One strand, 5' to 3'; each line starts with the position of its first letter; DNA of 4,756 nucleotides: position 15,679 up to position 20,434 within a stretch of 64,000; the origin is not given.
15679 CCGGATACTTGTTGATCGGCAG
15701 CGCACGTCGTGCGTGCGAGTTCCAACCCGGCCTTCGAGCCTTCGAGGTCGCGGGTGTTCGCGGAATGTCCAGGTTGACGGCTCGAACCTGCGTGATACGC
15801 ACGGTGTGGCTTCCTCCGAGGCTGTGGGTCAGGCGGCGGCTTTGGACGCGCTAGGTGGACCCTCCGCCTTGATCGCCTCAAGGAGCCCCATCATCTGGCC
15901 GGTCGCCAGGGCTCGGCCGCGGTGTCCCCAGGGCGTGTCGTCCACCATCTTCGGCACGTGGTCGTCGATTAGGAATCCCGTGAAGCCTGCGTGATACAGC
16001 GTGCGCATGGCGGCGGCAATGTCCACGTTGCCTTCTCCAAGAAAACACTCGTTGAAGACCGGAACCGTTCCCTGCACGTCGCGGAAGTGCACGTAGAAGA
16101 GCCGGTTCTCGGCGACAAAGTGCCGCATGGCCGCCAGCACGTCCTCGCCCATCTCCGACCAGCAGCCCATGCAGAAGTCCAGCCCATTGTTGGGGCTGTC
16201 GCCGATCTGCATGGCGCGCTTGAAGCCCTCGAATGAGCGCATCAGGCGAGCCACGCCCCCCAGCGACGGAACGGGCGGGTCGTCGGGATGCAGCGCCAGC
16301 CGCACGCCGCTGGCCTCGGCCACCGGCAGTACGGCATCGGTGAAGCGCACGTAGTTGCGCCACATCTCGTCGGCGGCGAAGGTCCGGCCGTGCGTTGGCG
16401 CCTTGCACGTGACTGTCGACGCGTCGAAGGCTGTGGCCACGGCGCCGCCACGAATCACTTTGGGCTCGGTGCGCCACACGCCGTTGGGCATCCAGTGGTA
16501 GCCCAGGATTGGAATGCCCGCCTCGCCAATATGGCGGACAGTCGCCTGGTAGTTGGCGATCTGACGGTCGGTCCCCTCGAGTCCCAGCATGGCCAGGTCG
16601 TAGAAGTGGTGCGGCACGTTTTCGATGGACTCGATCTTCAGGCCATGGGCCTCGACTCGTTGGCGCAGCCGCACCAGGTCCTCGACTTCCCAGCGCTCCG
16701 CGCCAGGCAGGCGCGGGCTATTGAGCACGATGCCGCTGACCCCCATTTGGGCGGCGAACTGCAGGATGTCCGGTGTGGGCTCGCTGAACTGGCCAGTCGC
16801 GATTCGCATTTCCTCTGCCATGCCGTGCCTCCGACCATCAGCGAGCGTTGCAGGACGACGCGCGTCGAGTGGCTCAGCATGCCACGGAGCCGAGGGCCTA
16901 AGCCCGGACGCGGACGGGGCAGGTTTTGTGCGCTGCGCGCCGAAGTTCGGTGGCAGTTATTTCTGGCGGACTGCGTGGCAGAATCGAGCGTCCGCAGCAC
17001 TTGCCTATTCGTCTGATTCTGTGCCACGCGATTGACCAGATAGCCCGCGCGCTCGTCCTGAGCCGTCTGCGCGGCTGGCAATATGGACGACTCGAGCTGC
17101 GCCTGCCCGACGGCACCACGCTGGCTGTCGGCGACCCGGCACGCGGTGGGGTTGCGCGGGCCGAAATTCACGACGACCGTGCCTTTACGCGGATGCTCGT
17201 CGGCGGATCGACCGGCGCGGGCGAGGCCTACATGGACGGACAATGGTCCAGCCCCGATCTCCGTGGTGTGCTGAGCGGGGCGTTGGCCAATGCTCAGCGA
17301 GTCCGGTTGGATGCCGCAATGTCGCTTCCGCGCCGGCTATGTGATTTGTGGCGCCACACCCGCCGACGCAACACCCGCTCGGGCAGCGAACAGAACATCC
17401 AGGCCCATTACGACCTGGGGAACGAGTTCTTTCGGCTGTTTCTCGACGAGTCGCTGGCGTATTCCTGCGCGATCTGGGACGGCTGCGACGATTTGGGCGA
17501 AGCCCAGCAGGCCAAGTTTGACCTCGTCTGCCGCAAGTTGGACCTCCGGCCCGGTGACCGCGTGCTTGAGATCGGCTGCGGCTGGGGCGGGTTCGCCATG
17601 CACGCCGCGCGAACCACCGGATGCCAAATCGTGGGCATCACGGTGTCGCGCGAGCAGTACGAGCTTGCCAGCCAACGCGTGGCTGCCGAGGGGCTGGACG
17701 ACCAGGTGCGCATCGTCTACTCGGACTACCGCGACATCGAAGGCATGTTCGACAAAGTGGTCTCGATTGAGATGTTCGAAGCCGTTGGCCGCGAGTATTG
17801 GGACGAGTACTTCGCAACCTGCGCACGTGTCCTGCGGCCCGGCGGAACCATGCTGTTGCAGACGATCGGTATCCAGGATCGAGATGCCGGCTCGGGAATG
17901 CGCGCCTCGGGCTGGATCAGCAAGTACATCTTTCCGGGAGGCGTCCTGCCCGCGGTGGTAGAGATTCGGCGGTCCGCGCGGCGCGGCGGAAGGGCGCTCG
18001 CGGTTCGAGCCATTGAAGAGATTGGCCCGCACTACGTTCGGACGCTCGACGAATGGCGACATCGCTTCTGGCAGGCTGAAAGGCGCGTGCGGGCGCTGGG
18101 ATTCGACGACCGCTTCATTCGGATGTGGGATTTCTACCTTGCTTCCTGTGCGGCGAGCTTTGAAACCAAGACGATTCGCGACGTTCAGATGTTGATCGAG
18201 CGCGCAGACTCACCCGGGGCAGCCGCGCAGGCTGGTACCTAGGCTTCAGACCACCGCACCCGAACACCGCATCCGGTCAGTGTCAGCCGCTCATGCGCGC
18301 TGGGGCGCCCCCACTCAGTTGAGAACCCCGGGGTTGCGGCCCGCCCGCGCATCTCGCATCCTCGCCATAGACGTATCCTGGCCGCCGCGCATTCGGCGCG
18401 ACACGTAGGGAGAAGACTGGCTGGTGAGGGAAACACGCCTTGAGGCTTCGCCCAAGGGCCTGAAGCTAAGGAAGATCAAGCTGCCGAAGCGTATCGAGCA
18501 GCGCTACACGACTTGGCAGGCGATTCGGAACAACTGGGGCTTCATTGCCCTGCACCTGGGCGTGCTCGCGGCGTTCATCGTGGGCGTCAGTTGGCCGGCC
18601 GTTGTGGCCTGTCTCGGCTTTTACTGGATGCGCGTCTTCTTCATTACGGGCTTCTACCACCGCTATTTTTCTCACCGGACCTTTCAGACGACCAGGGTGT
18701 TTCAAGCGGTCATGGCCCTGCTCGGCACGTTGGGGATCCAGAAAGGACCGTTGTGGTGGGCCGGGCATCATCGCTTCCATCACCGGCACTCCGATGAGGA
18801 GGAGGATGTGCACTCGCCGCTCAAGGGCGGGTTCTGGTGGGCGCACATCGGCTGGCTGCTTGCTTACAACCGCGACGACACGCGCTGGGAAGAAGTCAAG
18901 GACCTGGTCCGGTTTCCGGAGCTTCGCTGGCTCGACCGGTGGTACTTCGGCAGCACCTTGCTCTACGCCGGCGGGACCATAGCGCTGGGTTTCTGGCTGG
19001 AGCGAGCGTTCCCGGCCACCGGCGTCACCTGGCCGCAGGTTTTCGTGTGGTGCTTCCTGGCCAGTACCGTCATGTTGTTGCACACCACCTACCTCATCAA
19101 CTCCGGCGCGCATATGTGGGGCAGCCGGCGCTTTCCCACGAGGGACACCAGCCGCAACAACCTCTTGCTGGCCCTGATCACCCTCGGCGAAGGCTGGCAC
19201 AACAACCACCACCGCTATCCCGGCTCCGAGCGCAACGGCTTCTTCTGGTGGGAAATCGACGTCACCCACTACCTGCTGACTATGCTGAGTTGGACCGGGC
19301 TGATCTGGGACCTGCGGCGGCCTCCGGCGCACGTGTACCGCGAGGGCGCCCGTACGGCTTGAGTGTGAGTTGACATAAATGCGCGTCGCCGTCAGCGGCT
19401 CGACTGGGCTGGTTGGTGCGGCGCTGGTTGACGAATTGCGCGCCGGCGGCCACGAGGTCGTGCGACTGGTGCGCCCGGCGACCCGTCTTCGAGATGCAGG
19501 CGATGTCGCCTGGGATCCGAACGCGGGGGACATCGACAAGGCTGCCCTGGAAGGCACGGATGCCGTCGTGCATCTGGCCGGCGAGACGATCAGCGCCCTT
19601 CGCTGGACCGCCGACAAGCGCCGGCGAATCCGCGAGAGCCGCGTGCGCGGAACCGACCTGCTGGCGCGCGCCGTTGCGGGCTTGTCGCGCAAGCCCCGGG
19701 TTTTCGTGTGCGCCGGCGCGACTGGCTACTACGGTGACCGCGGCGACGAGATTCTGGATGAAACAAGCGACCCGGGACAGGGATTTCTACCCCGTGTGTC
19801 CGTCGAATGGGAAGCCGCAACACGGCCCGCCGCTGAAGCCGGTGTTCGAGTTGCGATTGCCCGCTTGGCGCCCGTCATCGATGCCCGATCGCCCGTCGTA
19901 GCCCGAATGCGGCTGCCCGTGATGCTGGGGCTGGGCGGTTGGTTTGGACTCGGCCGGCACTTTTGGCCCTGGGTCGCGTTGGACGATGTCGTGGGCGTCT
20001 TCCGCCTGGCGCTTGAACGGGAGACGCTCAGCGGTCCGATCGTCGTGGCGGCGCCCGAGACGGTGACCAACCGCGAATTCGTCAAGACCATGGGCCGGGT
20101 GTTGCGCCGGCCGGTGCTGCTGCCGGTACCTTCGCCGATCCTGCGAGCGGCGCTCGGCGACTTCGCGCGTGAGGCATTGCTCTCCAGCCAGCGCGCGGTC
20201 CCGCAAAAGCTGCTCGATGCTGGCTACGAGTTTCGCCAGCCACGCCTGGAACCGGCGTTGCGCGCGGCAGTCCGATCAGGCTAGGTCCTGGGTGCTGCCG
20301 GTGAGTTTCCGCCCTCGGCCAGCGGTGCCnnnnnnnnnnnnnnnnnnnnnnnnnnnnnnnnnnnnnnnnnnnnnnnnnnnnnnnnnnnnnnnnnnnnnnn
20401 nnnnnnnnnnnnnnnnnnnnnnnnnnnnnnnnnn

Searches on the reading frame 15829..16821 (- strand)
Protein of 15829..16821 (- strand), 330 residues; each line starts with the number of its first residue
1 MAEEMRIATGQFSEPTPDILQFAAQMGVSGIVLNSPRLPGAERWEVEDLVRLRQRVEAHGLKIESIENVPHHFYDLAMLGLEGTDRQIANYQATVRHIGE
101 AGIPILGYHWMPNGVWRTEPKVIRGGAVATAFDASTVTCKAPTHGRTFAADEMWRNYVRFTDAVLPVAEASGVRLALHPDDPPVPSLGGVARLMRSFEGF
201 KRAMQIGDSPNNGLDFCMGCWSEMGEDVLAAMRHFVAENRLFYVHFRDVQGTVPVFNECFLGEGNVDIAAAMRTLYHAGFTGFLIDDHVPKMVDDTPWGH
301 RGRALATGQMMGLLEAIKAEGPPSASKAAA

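Call 29: find_encoding_contigs(protein=window:15829-16821:-, flank=10000, max_places=1)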
Protein window:15829-16821:- (330 aa): 3 contigs read that carry it; 1 place shown.
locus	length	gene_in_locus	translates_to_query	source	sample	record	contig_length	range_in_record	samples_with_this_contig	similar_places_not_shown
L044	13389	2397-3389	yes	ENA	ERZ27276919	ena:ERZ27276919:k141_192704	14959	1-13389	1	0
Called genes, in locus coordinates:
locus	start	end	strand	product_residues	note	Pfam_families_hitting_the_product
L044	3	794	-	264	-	?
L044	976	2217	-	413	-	PF02353:CMAS, PF01135:PCMT (faint), PF13489:Methyltransf_23, PF05175:MTS (weak), PF08241:Methyltransf_11, PF08242:Methyltransf_12, PF13649:Methyltransf_25, PF13847:Methyltransf_31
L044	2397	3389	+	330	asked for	PF03786:UxuA, PF01261:AP_endonuc_2, PF03786:UxuA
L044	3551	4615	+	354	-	PF02746:MR_MLE_N, PF13378:MR_MLE_C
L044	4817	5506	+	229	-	PF00230:MIP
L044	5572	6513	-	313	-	PF01063:Aminotran_4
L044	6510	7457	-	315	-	PF01408:GFO_IDH_MocA, PF19858:OxRdtase_C, PF22725:GFO_IDH_MocA_C3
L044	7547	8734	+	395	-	-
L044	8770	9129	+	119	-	-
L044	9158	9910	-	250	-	-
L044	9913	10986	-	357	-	PF02746:MR_MLE_N, PF13378:MR_MLE_C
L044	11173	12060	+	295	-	-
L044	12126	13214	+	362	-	PF01408:GFO_IDH_MocA (weak), PF22725:GFO_IDH_MocA_C3, PF02894:GFO_IDH_MocA_C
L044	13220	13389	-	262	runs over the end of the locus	PF05721:PhyH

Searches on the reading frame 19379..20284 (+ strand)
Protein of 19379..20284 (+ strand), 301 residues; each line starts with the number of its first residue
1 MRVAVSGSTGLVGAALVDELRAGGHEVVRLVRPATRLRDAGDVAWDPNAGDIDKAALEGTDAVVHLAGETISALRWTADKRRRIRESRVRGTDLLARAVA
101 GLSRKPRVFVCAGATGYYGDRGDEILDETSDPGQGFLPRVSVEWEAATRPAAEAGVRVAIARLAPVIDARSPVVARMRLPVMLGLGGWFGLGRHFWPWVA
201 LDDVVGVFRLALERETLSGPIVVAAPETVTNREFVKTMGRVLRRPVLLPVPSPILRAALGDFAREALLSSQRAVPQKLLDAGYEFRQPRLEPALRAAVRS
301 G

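Call 62: search_protein_families(library=pfam, proteins=[window:19379-20284:+], max_evalue=0.001)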
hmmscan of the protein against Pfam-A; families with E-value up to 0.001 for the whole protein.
window:19379-20284:+ (301 aa): 4 families
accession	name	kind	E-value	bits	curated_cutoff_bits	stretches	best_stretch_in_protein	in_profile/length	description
PF08338.16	DUF1731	-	6.5e-18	64.6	27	1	250-296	1-46/47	Domain of unknown function (DUF1731)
PF01370.27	Epimerase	-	1.2e-13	51.5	20.9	1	4-214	2-227/240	NAD dependent epimerase/dehydratase family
PF13460.12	NAD_binding_10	-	3.4e-05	24.2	27.2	1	7-79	1-74/184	NAD(P)H-binding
PF16363.11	GDP_Man_Dehyd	-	0.00061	19.8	27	0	5-129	2-144/332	GDP-mannose 4,6 dehydratase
